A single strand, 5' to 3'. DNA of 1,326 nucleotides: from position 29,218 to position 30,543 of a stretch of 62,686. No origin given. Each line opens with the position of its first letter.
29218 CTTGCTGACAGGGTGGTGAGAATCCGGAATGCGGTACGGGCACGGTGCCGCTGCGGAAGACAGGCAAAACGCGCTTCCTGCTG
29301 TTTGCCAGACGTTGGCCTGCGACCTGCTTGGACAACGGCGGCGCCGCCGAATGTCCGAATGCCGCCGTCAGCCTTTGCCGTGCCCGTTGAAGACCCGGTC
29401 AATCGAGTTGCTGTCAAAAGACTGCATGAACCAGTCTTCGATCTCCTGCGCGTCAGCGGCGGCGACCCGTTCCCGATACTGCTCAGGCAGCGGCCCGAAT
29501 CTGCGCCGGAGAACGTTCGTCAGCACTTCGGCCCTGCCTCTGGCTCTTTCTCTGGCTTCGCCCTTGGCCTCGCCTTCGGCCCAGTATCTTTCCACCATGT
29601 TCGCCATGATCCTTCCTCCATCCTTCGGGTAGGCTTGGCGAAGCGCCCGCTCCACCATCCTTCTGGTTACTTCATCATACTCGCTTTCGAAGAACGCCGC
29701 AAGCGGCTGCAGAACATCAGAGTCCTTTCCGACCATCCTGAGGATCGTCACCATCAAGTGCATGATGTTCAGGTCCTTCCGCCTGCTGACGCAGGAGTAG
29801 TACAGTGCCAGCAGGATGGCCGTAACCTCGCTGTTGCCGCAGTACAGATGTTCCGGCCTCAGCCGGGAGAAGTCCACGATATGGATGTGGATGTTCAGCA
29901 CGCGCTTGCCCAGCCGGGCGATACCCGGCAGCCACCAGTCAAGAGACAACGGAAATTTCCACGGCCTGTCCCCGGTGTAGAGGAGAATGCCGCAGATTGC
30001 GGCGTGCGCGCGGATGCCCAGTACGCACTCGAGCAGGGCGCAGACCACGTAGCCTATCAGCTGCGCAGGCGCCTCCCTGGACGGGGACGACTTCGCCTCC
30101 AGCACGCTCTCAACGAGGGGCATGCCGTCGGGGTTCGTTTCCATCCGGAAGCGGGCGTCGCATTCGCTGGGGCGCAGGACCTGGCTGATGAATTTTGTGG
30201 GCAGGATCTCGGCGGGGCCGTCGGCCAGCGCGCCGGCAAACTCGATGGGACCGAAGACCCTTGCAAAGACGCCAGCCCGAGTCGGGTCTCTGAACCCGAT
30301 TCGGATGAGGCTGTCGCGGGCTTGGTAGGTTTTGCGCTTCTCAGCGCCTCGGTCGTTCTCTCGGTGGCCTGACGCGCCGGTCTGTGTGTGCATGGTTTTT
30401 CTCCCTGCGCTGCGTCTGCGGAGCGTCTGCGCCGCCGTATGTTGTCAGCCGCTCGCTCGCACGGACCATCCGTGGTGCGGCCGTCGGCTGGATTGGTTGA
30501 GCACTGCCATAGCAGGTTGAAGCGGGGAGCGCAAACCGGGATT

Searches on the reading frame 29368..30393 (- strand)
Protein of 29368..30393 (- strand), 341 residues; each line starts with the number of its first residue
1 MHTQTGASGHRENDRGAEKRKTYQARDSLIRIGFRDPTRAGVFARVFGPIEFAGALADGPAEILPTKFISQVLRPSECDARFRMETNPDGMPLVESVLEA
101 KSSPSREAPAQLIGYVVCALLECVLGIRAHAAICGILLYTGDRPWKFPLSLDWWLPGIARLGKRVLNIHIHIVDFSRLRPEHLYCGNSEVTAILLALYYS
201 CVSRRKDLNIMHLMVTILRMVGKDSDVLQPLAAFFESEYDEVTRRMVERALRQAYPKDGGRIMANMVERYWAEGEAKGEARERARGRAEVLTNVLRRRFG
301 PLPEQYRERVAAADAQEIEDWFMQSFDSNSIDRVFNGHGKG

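Call 113: search_protein_families(library=pfam, proteins=[window:29368-30393:-], max_evalue=0.01)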
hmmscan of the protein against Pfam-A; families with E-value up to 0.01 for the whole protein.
window:29368-30393:- (341 aa): 2 families
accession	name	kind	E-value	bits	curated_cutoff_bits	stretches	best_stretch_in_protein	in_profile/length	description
PF04754.18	Transposase_31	-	2.8e-10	40.5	21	1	27-220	4-194/203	Putative transposase, YhgA-like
PF14261.11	DUF4351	-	0.0028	18.1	25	1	282-331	3-52/59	Domain of unknown function (DUF4351)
